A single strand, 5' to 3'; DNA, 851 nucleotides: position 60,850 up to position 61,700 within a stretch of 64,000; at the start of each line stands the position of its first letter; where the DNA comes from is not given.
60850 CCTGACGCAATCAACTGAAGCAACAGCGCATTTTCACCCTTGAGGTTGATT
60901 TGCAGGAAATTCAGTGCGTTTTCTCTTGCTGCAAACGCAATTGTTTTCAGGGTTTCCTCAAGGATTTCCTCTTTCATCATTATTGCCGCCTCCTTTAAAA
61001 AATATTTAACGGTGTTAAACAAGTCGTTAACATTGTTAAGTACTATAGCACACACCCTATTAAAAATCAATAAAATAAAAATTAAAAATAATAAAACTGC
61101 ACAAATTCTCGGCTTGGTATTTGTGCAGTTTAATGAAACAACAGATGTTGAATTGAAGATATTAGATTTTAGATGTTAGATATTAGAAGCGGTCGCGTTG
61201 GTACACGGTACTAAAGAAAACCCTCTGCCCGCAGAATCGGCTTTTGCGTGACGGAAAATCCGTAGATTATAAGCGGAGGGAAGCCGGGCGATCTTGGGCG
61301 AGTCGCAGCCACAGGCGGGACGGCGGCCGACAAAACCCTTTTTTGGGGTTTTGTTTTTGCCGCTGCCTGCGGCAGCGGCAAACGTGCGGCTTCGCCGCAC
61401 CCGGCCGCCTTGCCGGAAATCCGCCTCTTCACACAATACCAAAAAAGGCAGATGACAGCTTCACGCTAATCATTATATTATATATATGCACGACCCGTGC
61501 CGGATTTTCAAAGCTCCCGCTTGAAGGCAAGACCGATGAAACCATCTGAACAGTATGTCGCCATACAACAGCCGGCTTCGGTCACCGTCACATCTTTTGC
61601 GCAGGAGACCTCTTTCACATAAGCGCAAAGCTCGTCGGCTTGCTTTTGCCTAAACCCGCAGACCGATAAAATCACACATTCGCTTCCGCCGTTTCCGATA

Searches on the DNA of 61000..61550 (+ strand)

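Call 12: search_rna_families(source=window, start=61000, end=61550, threshold=evalue, max_evalue=10)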
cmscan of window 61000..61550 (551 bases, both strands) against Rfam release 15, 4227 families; matches with E-value up to 10: 10.
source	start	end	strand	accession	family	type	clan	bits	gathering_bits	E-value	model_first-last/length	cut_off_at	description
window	61359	61379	-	RF01841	veev_FSE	Cis-reg; frameshift_element;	-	18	55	0.76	26-46/71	no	venezuelan equine encephalitis virus ribosomal frameshift element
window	61045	61130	+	RF02075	STnc230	Gene; sRNA;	-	17.1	50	9.1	1-83/83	no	Enterobacterial sRNA STnc230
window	61350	61391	+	RF03504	mir-9461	Gene; miRNA;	-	16.8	84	1.2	1-80/80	no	mir-9461 microRNA precursor family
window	61304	61353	-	RF01783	b55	Gene; sRNA;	-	16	70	4.8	1-61/61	no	Mycobacterium B11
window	61332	61389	-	RF02236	asX2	Gene; sRNA;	-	15.6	70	1.9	1-87/87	no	Xanthomonas sRNA asX2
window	61090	61133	-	RF03601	MIR7993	Gene; miRNA;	-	15.3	100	9.1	1-138/138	no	MIR7993 microRNA precursor family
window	61339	61398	+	RF01841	veev_FSE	Cis-reg; frameshift_element;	-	14.5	55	5.6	1-71/71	no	venezuelan equine encephalitis virus ribosomal frameshift element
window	61423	61458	-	RF01841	veev_FSE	Cis-reg; frameshift_element;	-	14.4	55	5.7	1-71/71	no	venezuelan equine encephalitis virus ribosomal frameshift element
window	61317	61369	-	RF00783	mir-484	Gene; miRNA;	-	14.2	40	6.8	1-67/67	no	mir-484 microRNA precursor family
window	61344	61404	+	RF00679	mir-210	Gene; miRNA;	-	12.7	50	9.7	1-96/96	no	mir-210 microRNA precursor family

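Call 30: search_dna_similar(query=window:61130-61460:+, collection=plasmids, mode=distant, max_evalue=0.01)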
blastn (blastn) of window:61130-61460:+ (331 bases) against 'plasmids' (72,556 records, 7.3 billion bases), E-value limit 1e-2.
Records with a match: 1; places in all: 1; records where one place covers at least 80% of the query: 0.
Best place of each record, by identity: 90-95% 1.
By first word of the organism name: Pseudanabaena 1.
By predicted mobility (MOB-suite, as given by PLSDB): conjugative 1.
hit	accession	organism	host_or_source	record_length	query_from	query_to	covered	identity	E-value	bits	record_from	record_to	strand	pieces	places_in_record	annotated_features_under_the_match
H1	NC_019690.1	Pseudanabaena sp. PCC 7367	-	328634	28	58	9%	93.5%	7e-3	48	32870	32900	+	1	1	none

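Call 31: search_dna_similar(query=window:61130-61460:+, collection=phages, mode=distant, max_evalue=0.01)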
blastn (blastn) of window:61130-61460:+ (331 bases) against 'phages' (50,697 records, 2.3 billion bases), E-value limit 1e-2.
No match.
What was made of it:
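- Tried and rejected: BLAST of copy 2 against plasmids and phages: only a 31-nt match to the heptads in a cyanobacterial plasmid (calls 30, 31).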

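Call 85: search_rna_families(source=L046, start=9900, end=10500, threshold=evalue, max_evalue=1)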
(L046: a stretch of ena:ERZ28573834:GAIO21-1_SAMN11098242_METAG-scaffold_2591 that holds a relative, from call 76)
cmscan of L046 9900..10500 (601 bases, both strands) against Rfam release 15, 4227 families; matches with E-value up to 1: 2.
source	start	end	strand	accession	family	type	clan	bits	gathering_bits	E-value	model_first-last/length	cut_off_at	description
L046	10162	10219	-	RF01841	veev_FSE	Cis-reg; frameshift_element;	-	19.4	55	0.39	1-71/71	no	venezuelan equine encephalitis virus ribosomal frameshift element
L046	10102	10190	-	RF01518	pRNA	Gene;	-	18.7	34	0.45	1-90/90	no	NoRC associated RNA, pRNA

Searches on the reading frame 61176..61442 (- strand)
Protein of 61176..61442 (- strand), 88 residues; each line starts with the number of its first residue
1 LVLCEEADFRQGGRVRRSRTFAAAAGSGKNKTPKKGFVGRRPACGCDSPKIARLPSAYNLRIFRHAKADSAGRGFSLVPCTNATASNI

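Call 74: find_homologous_proteins(query=window:61176-61442:-, max_evalue=0.001)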
Query window:61176-61442:- (88 aa): 2 proteins with E <= 0.001 among 5 candidates.
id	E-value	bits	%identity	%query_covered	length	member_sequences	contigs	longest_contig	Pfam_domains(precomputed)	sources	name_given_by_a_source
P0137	2.0e-4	39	89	32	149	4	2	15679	-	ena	-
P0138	3.0e-4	39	49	63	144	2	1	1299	-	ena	-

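Call 76: find_encoding_contigs(protein=P0137, flank=10000, max_places=4)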
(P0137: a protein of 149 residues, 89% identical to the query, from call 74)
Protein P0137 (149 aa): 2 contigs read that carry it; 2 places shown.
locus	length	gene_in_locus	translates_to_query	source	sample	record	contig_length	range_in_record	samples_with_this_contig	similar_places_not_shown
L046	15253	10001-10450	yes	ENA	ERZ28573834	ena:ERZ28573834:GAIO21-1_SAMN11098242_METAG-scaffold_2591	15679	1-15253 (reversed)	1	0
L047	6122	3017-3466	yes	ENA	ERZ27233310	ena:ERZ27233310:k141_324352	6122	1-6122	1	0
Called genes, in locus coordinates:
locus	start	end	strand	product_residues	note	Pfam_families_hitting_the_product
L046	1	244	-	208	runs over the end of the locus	PF02677:QueH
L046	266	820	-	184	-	-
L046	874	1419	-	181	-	-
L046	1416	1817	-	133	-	PF19615:DUF6120 (weak)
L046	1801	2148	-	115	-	PF03551:PadR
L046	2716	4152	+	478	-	PF00657:Lipase_GDSL (weak), PF13472:Lipase_GDSL_2 (weak)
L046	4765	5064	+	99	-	PF01910:Thiamine_BP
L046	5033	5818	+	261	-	PF00528:BPD_transp_1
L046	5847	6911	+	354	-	PF09084:NMT1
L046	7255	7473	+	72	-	-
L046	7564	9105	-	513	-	PF00144:Beta-lactamase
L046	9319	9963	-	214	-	PF00702:Hydrolase, PF12710:HAD, PF13419:HAD_2, PF13242:Hydrolase_like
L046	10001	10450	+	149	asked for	-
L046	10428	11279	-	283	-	PF00106:adh_short, PF13561:adh_short_C2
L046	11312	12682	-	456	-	PF00905:Transpeptidase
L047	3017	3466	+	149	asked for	-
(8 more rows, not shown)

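Call 104: search_protein_representatives(protein=P0137)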
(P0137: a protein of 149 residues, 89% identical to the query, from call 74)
Query: 149 residues. Proteins with E-value up to 0.001 (for the whole library): 9; up to 1e-10: 3; up to 1e-30: 1. The best 9 are listed.
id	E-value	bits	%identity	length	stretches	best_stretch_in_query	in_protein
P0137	1.4e-95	333.6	100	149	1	1-149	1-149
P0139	9.1e-17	77.6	91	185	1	32-75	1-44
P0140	1.4e-14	70.5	55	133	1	49-143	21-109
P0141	2.8e-09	53.3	66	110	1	98-147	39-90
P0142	1.3e-08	51.1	48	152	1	50-137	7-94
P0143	6.3e-08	48.9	45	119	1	32-133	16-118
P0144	1.7e-07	47.5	61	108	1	49-105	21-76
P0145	8.1e-07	45.3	47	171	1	81-135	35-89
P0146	2.8e-04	37.0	38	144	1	46-146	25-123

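Call 106: list_cluster_members(proteins=[P0137, P0138, P0139, P0140, P0141, P0142, P0143, P0145, P0146])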
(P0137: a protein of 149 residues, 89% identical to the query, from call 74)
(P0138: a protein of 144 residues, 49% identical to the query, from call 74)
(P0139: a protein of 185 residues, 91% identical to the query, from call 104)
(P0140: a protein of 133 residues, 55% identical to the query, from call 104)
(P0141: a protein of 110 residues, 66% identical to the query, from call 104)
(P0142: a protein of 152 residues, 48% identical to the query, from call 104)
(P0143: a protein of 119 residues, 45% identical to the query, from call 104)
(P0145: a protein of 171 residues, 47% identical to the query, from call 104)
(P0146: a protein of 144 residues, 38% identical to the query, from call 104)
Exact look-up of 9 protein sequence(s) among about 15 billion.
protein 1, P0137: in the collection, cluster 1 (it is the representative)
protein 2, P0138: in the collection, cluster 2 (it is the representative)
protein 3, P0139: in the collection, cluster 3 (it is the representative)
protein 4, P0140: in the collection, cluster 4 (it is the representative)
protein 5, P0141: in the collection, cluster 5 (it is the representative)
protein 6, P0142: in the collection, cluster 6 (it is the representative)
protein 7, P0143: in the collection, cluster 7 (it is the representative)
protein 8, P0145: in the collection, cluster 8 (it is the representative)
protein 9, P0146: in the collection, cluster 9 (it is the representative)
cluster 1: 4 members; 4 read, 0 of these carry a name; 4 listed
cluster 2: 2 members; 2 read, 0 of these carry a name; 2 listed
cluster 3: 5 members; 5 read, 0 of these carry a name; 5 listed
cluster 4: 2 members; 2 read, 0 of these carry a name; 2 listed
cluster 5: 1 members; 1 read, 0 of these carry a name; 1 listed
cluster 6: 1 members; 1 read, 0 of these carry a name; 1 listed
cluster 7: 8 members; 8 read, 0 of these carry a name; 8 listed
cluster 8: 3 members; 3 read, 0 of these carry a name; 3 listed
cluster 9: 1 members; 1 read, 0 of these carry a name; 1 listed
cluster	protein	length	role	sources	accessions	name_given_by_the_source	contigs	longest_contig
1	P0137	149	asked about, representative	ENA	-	-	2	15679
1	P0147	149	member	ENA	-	-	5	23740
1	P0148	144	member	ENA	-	-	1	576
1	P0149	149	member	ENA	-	-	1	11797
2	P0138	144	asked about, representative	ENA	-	-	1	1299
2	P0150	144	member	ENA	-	-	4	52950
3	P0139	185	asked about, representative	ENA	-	-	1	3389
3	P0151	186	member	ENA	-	-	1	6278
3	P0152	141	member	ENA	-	-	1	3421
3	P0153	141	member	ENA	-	-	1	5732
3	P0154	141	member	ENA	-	-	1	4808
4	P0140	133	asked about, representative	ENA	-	-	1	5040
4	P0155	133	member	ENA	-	-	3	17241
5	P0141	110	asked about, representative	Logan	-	-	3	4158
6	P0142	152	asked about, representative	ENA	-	-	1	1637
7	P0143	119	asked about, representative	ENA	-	-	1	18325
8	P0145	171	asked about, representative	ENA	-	-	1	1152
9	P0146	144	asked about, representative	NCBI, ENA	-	-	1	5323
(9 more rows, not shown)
